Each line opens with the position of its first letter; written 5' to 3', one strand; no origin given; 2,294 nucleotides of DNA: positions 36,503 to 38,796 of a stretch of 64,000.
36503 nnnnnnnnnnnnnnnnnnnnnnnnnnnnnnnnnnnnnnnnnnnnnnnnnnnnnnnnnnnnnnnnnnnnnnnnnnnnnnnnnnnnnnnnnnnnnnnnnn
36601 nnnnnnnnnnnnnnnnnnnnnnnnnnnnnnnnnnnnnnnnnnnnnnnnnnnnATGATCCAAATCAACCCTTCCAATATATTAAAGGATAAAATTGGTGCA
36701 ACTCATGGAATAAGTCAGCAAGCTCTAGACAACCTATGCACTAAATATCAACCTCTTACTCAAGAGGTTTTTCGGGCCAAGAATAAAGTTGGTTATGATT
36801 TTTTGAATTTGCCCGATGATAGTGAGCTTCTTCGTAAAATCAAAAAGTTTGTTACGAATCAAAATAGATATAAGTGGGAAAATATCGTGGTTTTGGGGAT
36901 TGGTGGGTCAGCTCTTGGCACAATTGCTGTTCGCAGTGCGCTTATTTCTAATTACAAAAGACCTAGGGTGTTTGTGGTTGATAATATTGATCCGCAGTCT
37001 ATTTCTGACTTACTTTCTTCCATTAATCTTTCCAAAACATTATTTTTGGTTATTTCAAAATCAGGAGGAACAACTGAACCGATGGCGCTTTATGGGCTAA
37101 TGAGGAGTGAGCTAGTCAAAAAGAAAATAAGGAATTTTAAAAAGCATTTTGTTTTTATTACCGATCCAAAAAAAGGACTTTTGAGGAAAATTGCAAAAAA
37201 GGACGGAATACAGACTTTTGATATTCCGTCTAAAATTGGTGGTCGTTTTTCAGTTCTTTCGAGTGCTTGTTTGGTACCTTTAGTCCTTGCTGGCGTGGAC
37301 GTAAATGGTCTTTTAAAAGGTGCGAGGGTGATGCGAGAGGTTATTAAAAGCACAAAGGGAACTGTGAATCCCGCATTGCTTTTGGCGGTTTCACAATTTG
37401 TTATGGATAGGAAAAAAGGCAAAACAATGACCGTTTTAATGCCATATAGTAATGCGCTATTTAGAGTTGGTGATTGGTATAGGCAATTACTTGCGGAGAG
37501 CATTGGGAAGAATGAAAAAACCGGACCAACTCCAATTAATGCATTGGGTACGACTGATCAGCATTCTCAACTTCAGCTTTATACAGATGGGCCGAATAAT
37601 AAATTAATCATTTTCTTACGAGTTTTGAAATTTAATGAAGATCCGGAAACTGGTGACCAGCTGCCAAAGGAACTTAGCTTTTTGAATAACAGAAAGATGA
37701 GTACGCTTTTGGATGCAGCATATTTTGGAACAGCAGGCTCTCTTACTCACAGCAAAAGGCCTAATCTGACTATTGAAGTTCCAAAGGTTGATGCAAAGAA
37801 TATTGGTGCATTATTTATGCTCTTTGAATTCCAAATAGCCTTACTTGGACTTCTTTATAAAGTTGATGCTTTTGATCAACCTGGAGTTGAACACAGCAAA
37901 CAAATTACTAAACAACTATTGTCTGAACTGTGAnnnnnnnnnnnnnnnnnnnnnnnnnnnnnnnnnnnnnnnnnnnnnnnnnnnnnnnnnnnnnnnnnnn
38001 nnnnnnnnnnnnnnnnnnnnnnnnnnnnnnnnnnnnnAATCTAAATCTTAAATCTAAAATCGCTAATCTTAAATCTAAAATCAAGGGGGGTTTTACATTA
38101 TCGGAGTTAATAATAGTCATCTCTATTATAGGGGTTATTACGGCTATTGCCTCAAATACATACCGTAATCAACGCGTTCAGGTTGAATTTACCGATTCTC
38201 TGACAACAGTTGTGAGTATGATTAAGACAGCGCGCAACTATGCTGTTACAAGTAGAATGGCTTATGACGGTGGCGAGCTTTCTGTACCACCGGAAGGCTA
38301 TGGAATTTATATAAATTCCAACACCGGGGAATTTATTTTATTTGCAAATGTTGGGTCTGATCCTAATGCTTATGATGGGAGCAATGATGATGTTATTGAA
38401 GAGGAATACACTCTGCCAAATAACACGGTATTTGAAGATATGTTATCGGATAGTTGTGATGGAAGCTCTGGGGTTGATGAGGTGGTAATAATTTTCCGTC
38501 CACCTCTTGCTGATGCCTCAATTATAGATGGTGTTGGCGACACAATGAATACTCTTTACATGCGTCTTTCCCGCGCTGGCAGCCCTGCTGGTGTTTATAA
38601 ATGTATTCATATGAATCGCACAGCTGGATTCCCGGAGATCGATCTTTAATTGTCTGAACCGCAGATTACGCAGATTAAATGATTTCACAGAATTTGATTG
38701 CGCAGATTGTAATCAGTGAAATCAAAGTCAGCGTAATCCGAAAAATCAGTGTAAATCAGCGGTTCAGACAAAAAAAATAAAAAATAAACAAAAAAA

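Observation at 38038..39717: Three consecutive pilin genes encode their class III signal peptides upstream of any ATG/GTG/TTG; a conserved ATC-AAR-GG may be the initiation site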

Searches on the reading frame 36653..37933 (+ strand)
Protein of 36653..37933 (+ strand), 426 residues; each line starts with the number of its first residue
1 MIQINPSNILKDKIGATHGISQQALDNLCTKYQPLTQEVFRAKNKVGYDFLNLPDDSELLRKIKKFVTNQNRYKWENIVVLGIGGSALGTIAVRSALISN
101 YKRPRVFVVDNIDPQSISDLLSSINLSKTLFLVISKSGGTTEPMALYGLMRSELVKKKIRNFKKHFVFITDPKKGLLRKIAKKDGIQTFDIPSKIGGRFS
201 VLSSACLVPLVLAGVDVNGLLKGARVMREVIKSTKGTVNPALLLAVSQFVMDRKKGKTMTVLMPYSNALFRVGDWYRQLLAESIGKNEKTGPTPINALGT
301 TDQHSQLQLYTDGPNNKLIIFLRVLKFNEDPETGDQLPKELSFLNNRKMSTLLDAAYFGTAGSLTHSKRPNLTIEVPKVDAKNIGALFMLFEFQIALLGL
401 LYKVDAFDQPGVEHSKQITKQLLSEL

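Call 16: find_encoding_contigs(protein=window:36653-37933:+, flank=10000, max_places=6)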
Protein window:36653-37933:+ (426 aa): 3 contigs read that carry it; 2 places shown.
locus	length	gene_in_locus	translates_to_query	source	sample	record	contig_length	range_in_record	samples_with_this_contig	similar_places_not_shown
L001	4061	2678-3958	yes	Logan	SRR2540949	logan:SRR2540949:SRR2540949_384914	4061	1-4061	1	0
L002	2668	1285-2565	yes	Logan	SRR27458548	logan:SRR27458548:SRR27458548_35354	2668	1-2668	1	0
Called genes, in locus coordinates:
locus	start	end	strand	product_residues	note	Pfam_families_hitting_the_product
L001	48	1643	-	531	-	PF01551:Peptidase_M23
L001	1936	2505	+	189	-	PF01330:RuvA_N, PF00633:HHH (faint), PF14520:HHH_5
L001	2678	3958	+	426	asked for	PF00342:PGI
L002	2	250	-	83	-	?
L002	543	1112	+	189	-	PF01330:RuvA_N, PF00633:HHH (faint), PF14520:HHH_5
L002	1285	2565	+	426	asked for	PF00342:PGI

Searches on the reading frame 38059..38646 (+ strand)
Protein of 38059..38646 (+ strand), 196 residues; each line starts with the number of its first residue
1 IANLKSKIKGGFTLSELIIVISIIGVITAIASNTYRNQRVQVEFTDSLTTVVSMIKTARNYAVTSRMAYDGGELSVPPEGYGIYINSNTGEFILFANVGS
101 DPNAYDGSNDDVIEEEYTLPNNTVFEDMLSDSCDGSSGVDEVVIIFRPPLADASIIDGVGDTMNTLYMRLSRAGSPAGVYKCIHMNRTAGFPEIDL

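Call 14: search_protein_families(library=pfam, proteins=[window:38080-38646:+], max_evalue=0.01)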
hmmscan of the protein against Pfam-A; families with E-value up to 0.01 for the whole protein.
seq(189 aa): 1 family
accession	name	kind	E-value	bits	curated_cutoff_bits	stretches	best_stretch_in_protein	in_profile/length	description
PF07963.17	N_methyl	-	3.3e-05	23.7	21.2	1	3-24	5-26/27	Prokaryotic N-terminal methylation motif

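Call 15: find_homologous_proteins(query=window:38080-38646:+, max_evalue=0.001)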
Query seq(189 aa) (189 aa): 67 proteins with E <= 0.001 among 161 candidates.
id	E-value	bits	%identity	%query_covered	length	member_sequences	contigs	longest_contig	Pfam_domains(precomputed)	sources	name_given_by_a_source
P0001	4.2e-118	410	99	100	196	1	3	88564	PF07963.18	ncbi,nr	ncbi:prepilin-type N-terminal cleavage/methylation domain-containing protein [Patescibacteria group 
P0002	2.4e-63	231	74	76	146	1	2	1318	-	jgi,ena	-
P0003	8.7e-48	181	52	99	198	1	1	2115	PF07963.18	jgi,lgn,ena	-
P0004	4.5e-44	168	48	98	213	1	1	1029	PF07963.18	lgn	-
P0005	1.3e-43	167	50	99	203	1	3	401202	-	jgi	jgi:prepilin-type N-terminal cleavage/methylation domain-containing protein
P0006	5.0e-43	165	48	99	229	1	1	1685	PF07963.18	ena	-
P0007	2.9e-42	163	44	100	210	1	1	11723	-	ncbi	-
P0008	4.2e-42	162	46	98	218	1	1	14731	-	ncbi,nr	ncbi:prepilin-type N-terminal cleavage/methylation domain-containing protein [Candidatus Peregriniba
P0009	5.8e-41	158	48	98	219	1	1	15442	PF07963.18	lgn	-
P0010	2.3e-40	156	46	99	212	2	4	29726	-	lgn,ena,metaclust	metaclust:\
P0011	2.9e-40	156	47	99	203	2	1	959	PF07963.18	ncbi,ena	-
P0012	2.4e-39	153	47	98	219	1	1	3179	-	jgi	jgi:type II secretory pathway pseudopilin PulG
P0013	3.8e-39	152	48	99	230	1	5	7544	PF07963.18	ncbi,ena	-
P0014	3.8e-39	152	45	99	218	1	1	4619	PF07963.18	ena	-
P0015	5.4e-39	152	44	99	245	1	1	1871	-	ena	-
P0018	2.4e-38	150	45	98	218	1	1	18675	PF07963.18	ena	-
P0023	2.5e-35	140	47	92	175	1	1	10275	-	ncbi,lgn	-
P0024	7.5e-35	138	44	98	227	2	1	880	PF07963.18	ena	-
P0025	1.0e-34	138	46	88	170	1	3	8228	-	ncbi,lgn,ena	-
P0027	1.1e-34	138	44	98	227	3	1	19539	PF07963.18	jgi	-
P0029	2.6e-34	137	46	88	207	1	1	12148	-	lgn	-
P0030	4.1e-34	136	45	88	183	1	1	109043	-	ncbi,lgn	-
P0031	7.6e-34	135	44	98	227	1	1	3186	PF07963.18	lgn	-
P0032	1.1e-33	135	45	89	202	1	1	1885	-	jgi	-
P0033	4.8e-33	133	44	98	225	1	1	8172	PF07963.18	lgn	-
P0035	9.7e-32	128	39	100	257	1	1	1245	PF07963.18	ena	-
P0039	8.2e-31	125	41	99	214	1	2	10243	PF07963.18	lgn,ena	-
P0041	2.9e-30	123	39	97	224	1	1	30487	PF07963.18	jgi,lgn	-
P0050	5.1e-28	116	39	98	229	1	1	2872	PF07963.18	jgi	jgi:prepilin-type N-terminal cleavage/methylation domain-containing protein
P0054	7.2e-26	109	38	97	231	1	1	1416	PF07963.18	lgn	-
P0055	4.4e-25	107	38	98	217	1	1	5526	PF07963.18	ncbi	-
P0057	3.4e-22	97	35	98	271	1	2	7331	PF07963.18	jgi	-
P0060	2.0e-21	95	35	98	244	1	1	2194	PF07963.18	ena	-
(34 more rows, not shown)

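Call 19: find_encoding_contigs(protein=P0001, flank=3000, max_places=4)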
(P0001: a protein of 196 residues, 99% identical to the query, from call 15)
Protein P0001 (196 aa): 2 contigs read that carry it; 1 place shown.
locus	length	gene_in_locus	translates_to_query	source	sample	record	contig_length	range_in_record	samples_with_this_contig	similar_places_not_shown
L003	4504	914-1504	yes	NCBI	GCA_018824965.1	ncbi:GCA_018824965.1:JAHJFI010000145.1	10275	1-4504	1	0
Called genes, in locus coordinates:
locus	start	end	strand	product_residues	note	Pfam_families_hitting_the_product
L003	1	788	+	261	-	PF00342:PGI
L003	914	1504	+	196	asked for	PF07963:N_methyl (weak)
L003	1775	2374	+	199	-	-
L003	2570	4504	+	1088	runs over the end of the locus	PF11617:Cu-binding_MopE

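Call 20: find_encoding_contigs(protein=P0023, flank=4000, max_places=3)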
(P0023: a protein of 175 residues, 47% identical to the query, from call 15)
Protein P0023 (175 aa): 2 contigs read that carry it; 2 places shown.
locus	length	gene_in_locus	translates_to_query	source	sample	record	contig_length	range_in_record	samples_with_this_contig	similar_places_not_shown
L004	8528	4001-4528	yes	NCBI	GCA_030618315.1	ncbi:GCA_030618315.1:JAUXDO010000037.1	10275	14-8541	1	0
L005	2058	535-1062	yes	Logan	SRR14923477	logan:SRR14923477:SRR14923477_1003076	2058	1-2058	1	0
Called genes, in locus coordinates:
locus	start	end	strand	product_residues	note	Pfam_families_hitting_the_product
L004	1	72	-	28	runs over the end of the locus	?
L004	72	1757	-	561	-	PF01551:Peptidase_M23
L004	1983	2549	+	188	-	PF01330:RuvA_N, PF00633:HHH (faint), PF14520:HHH_5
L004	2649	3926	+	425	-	PF00342:PGI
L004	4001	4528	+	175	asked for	-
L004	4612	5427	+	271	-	-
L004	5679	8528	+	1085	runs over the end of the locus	PF11617:Cu-binding_MopE (weak)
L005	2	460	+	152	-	?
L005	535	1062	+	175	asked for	-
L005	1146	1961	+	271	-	-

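Call 21: find_encoding_contigs(protein=P0030, flank=4000, max_places=3)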
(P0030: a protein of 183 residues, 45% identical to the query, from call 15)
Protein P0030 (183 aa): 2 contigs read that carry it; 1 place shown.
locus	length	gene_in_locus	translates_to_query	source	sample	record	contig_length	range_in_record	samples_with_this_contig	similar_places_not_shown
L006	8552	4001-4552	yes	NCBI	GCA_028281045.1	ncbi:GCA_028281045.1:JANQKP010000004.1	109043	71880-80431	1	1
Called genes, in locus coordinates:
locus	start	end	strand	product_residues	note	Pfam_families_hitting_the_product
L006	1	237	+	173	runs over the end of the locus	-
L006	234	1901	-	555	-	PF01551:Peptidase_M23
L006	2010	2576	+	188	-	PF01330:RuvA_N, PF00633:HHH (faint), PF14520:HHH_5, PF07499:RuvA_C (weak)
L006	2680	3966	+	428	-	PF00342:PGI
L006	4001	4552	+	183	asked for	-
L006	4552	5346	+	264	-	-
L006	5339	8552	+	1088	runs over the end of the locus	PF11617:Cu-binding_MopE (faint), PF17963:Big_9 (faint), PF17892:Cadherin_5 (faint)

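Call 29: find_related_loci(query=A1, collection=genome_contigs, flank=3500)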
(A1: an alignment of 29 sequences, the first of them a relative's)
Query A1 (196 aa) in genome_contigs; peptide patterns used: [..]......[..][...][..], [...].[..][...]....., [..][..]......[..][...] (x = any residue, [..] = any of these).
45 stretches matched a pattern; 12 encode a relative of the query (tblastn E <= 1e-3); 12 distinct loci.
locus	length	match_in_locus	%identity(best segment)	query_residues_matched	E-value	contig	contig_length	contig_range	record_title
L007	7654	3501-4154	45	1-196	3e-51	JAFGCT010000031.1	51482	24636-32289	MAG: Candidatus Peregrinibacteria bacterium isolate Zod_Metabat.1133 k87_9743765, whole genome shotgun sequence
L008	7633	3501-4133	47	9-194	2e-50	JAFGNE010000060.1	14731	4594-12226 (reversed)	MAG: Candidatus Peregrinibacteria bacterium isolate Zod_Metabat.530 k87_9459201, whole genome shotgun sequence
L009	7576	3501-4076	49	5-196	2e-46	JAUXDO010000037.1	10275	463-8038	MAG: Candidatus Peregrinibacteria bacterium isolate CSMAG_2853 CSMAG_2853_k119_2107824_length_10275_cov_7.0000, whole ge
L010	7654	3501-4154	42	6-195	2e-43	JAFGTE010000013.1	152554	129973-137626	MAG: Candidatus Peregrinibacteria bacterium isolate Zod_Metabat.950 k87_2238093, whole genome shotgun sequence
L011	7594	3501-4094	46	4-196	2e-41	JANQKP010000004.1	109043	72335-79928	MAG: Candidatus Gracilibacteria bacterium isolate PL25a_bin.160 k99_5075173, whole genome shotgun sequence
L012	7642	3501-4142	44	11-195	2e-39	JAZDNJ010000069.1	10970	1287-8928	MAG: Patescibacteria group bacterium isolate MEGAHIT-group-0.705 k141_9224694, whole genome shotgun sequence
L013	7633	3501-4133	44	11-192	3e-37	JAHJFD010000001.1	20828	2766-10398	MAG: Patescibacteria group bacterium isolate Modern_marine_glass_biofilm.mb.158 Modern_marine_gla.mb.158_k141_18168, who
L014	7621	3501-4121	39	11-195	5e-30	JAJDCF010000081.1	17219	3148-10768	MAG: Patescibacteria group bacterium isolate OFTM208 OFTM208_80, whole genome shotgun sequence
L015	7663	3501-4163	34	4-195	3e-28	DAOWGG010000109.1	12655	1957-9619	MAG TPA_asm: Candidatus Peregrinibacteria bacterium isolate CSMAG_1985 CSMAG_1985_k141_2977763_length_12655_cov_7.0000,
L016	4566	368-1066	31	9-194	2e-27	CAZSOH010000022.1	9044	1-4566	MAG TPA_asm: uncultured Candidatus Peribacteria bacterium isolate binchicken_co253_112 genome assembly, contig: NODE_607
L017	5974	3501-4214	32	3-194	5e-26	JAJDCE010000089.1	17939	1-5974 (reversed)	MAG: Patescibacteria group bacterium isolate OFTM163 OFTM163_88, whole genome shotgun sequence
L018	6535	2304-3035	30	6-195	1e-22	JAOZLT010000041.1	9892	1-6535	MAG: Candidatus Gracilibacteria bacterium isolate GMC10.metabat2.93_sub NODE_6430_length_9892_cov_7.316052, whole genome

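Call 35: find_encoding_contigs(protein=P0002, flank=3000, max_places=4)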
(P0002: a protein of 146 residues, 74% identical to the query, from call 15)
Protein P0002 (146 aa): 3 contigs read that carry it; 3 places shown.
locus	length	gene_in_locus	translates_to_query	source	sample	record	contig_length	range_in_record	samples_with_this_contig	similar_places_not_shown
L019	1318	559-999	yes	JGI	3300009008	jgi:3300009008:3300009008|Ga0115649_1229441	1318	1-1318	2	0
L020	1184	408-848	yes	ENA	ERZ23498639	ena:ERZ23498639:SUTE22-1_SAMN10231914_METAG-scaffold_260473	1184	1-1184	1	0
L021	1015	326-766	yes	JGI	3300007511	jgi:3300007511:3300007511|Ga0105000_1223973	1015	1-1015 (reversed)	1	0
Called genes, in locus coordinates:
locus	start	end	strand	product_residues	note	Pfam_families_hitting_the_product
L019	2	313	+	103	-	PF00342:PGI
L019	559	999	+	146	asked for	-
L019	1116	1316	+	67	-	?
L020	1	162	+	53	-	?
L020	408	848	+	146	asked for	-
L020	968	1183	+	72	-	?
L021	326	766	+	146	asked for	-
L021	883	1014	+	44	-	?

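Call 36: find_related_loci(query=A1, collection=metagenome_contigs, flank=2500)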
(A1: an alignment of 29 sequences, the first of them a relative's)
Query A1 (196 aa) in metagenome_contigs; peptide patterns used: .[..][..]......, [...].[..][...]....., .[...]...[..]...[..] (x = any residue, [..] = any of these).
115 stretches matched a pattern; 16 encode a relative of the query (tblastn E <= 1e-3); 15 distinct loci.
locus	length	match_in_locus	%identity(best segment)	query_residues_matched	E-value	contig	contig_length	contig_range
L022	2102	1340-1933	51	1-196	4e-57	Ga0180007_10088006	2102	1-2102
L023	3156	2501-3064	50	5-196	8e-49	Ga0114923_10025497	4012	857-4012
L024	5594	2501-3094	47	5-196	6e-48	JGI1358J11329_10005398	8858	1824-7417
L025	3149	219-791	50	1-196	8e-48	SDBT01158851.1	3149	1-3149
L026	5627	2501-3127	46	1-196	3e-46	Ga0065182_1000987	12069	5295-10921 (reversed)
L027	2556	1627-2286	41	9-196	2e-43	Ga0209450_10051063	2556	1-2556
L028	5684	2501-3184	42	1-196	4e-43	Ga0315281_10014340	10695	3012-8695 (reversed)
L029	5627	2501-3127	41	5-196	5e-38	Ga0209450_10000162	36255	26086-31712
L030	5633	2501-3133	44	11-192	3e-37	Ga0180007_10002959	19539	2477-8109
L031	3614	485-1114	33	9-194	8e-31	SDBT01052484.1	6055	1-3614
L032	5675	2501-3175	32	9-195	1e-25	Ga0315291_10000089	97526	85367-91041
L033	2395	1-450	41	65-194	2e-24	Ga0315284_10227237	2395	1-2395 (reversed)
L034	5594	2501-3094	47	5-196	6e-48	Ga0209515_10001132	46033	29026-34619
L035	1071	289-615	42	103-192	2e-15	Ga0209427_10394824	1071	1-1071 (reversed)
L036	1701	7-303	36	111-194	2e-10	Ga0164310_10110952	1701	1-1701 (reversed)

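Call 56: search_protein_families(library=ncbifam, proteins=[window:38059-38646:+], max_evalue=0.05)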
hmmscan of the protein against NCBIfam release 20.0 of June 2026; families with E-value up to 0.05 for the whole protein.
seq(196 aa): 9 families
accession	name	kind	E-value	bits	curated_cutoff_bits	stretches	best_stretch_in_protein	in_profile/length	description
NF007862.0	PRK10574.1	equivalog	4.3e-07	30.1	138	1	9-86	4-83/145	prepilin peptidase-dependent pilin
TIGR02532.1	IV_pilin_GFxxxE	domain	2.6e-06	27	16.3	1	10-31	2-23/24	prepilin-type N-terminal cleavage/methylation domain-containing protein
TIGR01708.2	typeII_sec_gspH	equivalog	2.7e-06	27.5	80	1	11-65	3-57/169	type II secretion system minor pseudopilin GspH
NF041775.1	typeIV_PilA_Myxo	equivalog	0.00049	20.1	400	1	10-49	11-50/214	type IV pilin protein PilA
NF007800.0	PRK10506.1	equivalog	0.0011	18.9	158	1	7-63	6-62/163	prepilin peptidase-dependent protein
TIGR01710.1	typeII_sec_gspG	equivalog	0.0012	18.9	88.85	1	11-58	2-48/134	type II secretion system major pseudopilin GspG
TIGR02596.1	TIGR02596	subfamily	0.0032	17.6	70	1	12-65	1-54/196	Verru_Chthon cassette protein D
NF040999.1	pilin_ComGC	equivalog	0.028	14.6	75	1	11-57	3-48/84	competence type IV pilus major pilin ComGC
NF040982.1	ComGD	equivalog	0.043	14.2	70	0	11-65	3-57/139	competence type IV pilus minor pilin ComGD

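Call 57: search_solved_structures(query=A1, max_evalue=0.01)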
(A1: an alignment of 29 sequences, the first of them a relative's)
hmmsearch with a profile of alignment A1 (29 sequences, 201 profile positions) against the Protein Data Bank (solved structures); distinct sequences matched with E-value up to 0.01: 17.
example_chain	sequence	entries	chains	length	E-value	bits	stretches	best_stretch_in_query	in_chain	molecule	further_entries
7tgg_A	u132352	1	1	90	7.5e-09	38.7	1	2-68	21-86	Geopilin domain 1 protein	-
9egp_A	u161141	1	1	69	3.1e-08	36.7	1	2-50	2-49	Geopilin domain 1 protein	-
9laa_A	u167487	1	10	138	2.1e-06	30.7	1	4-37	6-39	Type IV pilin protein PilA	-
8tum_e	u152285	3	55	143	2.7e-06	30.3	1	11-47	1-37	Type IV major pilin protein PilA | Pilin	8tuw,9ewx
2m7g_A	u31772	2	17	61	3.2e-06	30.1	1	11-68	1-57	Geopilin domain 1 protein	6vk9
1oqw_A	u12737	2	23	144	1.2e-05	28.2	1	11-50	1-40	Fimbrial protein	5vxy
6gv9_A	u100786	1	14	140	6.2e-05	25.9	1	11-51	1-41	Prepilin peptidase-dependent protein D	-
8tob_GA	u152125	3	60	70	0.00024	24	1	12-45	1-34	Fimbrial protein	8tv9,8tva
5kua_A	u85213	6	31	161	0.00041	23.2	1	11-45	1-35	pilin | Neisseria meningitidis PilE variant SB-GATDH | Neisseria meningitidis PilE, SB-DATDH variant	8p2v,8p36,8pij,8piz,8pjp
8p3b_A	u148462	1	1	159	0.00045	23.1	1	11-45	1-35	Fimbrial protein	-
2hi2_A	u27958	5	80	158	0.00046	23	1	11-45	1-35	Fimbrial protein | PilA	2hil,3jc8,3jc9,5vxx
1ay2_A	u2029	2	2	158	0.00047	23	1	11-45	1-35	TYPE 4 PILIN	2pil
8tj2_C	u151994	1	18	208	0.001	21.9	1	11-69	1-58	Type IV major pilin protein PilA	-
9lab_B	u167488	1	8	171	0.0025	20.6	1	6-36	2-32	MSHA major pilin subunit MshA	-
3sok_A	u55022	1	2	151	0.0026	20.6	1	11-40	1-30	Fimbrial protein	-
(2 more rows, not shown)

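Call 60: find_encoding_contigs(protein=P0025, flank=1500, max_places=1)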
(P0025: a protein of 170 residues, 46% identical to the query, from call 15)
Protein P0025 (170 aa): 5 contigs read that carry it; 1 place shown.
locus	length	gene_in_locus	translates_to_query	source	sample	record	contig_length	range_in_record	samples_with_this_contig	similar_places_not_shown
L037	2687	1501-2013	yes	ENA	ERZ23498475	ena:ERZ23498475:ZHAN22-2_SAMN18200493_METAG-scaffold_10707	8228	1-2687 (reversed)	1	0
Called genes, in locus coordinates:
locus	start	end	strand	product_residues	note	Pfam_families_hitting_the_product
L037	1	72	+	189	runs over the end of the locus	PF01330:RuvA_N, PF00633:HHH (faint), PF14520:HHH_5, PF07499:RuvA_C (faint)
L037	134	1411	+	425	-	PF00342:PGI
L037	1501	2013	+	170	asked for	-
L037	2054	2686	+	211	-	?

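Call 61: find_encoding_contigs(protein=P0029, flank=1500, max_places=1)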
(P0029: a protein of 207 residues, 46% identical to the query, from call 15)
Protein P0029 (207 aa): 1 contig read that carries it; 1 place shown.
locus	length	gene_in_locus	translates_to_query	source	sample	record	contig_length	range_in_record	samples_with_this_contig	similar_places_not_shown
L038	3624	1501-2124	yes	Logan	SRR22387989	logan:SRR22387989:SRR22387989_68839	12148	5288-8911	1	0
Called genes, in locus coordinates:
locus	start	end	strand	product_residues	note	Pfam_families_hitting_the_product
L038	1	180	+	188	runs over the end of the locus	PF01330:RuvA_N, PF00633:HHH (faint), PF14520:HHH_5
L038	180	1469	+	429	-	PF00342:PGI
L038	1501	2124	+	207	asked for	-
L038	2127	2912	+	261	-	-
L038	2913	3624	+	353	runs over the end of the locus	PF07963:N_methyl (faint)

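Call 62: find_encoding_contigs(protein=P0032, flank=1500, max_places=1)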
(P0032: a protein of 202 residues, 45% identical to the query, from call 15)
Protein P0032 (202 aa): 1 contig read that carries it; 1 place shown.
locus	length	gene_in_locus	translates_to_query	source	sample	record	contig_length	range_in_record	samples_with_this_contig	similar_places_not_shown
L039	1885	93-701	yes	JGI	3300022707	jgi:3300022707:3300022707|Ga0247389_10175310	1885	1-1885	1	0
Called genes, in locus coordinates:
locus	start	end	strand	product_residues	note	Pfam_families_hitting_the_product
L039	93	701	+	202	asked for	-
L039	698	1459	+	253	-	-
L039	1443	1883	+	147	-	?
